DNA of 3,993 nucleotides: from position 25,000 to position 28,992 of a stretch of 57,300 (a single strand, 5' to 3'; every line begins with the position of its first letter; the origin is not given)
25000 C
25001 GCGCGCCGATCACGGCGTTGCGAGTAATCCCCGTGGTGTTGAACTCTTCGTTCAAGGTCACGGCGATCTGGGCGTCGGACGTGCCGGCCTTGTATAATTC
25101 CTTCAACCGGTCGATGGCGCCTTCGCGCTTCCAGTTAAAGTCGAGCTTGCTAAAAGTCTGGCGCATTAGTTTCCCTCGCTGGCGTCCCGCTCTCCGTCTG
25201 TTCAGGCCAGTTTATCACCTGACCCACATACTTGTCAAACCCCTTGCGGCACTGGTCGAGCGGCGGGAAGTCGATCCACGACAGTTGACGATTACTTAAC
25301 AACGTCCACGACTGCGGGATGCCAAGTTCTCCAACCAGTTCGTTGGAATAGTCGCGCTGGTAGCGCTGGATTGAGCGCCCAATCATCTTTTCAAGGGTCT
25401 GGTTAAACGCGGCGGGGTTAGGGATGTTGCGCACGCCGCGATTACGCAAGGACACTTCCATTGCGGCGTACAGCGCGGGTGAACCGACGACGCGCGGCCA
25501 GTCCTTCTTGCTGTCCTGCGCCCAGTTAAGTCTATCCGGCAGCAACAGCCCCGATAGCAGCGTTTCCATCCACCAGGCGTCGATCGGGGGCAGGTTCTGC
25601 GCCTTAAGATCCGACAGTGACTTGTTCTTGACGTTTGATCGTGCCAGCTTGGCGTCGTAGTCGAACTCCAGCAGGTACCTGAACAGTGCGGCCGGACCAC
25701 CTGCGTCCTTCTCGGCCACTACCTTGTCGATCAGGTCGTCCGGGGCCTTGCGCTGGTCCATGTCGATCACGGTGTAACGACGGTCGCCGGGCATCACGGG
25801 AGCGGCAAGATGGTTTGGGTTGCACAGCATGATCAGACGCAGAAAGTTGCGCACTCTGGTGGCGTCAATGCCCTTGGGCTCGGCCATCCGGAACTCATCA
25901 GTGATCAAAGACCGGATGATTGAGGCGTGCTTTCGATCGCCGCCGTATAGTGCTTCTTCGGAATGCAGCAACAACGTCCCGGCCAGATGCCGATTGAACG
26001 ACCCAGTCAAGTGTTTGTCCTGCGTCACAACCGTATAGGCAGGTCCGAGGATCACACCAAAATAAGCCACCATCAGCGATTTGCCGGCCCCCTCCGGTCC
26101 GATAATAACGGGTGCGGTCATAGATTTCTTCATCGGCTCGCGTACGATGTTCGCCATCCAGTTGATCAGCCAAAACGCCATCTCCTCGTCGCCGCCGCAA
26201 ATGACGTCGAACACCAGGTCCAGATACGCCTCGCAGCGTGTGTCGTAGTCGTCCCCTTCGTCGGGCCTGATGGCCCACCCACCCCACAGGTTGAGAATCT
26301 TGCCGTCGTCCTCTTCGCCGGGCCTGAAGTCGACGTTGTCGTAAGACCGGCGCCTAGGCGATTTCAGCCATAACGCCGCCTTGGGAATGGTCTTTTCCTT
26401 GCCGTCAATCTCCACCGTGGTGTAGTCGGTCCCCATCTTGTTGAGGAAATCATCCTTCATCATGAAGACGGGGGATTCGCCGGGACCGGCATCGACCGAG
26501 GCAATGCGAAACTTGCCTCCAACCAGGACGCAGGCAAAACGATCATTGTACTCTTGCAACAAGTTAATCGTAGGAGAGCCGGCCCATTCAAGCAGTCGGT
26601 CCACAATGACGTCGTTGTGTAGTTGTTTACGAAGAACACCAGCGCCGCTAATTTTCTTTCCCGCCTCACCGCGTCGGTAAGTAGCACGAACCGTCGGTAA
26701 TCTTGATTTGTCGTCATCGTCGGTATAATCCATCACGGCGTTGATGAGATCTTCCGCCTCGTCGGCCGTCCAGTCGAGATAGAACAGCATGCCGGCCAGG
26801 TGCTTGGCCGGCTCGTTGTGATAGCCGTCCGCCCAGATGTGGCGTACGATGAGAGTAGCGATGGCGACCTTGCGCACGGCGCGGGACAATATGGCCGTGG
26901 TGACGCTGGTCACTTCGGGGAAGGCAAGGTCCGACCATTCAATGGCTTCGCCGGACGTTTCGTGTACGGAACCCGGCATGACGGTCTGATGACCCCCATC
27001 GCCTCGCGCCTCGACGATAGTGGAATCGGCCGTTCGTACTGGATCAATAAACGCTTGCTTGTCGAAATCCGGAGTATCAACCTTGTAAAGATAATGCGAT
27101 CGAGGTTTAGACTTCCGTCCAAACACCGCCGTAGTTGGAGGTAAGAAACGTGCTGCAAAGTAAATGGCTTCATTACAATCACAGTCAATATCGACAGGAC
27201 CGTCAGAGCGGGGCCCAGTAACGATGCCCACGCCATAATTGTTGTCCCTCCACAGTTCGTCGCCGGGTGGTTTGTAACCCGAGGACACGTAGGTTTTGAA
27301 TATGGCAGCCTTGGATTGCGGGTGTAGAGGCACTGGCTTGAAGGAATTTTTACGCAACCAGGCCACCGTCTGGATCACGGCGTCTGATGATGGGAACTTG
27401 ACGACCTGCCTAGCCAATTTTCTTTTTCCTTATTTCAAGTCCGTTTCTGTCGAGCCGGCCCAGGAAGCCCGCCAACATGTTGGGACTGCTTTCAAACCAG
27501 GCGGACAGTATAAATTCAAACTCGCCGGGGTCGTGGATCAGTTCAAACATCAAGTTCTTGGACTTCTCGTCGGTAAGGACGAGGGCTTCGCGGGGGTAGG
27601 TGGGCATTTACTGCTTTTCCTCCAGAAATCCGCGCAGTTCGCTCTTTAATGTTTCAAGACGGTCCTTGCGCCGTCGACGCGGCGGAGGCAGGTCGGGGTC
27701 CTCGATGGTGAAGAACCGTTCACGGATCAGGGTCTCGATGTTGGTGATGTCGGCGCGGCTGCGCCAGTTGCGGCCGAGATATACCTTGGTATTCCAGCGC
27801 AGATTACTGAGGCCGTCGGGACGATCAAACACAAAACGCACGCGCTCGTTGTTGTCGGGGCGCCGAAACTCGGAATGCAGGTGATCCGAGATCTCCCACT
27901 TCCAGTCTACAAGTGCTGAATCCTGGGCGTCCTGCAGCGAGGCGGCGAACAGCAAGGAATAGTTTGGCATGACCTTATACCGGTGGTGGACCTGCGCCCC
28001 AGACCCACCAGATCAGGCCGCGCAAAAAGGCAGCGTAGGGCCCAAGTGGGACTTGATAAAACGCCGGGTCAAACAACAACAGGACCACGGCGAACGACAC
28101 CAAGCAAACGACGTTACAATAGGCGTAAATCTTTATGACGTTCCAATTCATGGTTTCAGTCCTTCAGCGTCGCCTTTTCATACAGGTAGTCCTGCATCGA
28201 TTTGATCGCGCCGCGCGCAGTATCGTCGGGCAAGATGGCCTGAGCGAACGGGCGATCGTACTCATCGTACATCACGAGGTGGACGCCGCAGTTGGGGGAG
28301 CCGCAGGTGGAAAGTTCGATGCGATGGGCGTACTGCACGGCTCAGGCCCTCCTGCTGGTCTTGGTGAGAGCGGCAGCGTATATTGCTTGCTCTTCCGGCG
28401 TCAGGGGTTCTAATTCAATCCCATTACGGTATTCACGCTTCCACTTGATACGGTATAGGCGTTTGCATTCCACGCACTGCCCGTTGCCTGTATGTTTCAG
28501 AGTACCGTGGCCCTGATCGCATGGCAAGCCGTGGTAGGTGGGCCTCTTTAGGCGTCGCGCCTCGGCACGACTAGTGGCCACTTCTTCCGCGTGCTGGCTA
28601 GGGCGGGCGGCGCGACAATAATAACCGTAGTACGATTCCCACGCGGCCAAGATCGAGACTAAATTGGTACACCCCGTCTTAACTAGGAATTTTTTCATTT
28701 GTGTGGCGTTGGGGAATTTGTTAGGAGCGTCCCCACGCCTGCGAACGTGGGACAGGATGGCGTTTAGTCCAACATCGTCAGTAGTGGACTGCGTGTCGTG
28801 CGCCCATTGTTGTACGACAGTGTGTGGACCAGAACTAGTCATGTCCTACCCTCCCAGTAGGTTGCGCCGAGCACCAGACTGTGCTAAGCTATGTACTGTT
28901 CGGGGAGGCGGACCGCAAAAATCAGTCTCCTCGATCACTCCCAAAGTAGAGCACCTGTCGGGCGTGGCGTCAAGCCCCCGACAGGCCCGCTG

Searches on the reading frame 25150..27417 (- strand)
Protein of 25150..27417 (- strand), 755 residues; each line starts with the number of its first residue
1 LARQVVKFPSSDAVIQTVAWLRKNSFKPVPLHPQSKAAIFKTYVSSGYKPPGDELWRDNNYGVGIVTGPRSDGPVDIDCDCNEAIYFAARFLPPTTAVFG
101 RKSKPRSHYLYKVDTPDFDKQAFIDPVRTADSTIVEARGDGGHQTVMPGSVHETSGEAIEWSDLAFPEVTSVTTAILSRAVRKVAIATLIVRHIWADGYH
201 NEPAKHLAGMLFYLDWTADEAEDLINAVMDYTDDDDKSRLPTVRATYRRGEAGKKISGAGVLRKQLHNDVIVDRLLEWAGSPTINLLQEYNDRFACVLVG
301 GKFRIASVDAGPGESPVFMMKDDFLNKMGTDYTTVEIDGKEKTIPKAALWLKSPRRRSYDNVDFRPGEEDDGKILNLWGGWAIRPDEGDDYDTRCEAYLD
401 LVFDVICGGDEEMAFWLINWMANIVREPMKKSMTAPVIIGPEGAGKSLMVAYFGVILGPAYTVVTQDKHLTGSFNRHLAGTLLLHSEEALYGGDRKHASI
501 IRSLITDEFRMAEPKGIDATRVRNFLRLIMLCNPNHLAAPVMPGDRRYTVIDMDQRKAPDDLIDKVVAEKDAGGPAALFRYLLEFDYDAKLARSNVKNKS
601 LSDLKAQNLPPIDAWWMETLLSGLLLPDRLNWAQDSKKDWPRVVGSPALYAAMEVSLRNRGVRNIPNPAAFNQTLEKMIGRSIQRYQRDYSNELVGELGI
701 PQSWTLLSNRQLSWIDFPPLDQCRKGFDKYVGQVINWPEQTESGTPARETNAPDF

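Call 18: search_protein_families(library=phrogs, proteins=[window:25150-27417:-], max_evalue=0.00001)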
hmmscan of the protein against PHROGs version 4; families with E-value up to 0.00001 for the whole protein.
window:25150-27417:- (755 aa): 3 families
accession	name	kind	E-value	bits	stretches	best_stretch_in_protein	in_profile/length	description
phrog_1156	-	DNA, RNA and nucleotide metabolism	1.5e-50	173.6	2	350-744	466-850/855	DNA primase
phrog_1829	-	DNA, RNA and nucleotide metabolism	4.4e-24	85.6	1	390-619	463-693/772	DNA primase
phrog_2249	-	DNA, RNA and nucleotide metabolism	3.7e-08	33.5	1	261-458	368-553/802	DNA primase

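Call 96: search_protein_families(library=pfam, proteins=[window:25150-27417:-], max_evalue=0.001)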
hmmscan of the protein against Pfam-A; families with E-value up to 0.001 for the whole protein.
window:25150-27417:- (755 aa): 2 families
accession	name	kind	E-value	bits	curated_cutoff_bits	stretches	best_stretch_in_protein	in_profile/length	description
PF19263.5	DUF5906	-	1.2e-17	65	27.6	1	438-547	1-114/114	Family of unknown function (DUF5906)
PF09250.16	Prim-Pol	-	4.7e-10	40.6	22.8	1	29-162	12-146/158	Bifunctional DNA primase/polymerase, N-terminal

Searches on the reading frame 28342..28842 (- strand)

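Call 18: search_protein_families(library=phrogs, proteins=[window:28342-28842:-], max_evalue=0.00001)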
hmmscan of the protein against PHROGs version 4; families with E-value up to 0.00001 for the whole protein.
window:28342-28842:- (166 aa): 2 families
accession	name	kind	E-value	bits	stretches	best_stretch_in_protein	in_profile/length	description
phrog_23777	-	unknown function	1.2e-07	33.1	1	94-138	3-48/75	-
phrog_30250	-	unknown function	3.7e-06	28.2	1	85-136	7-59/98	-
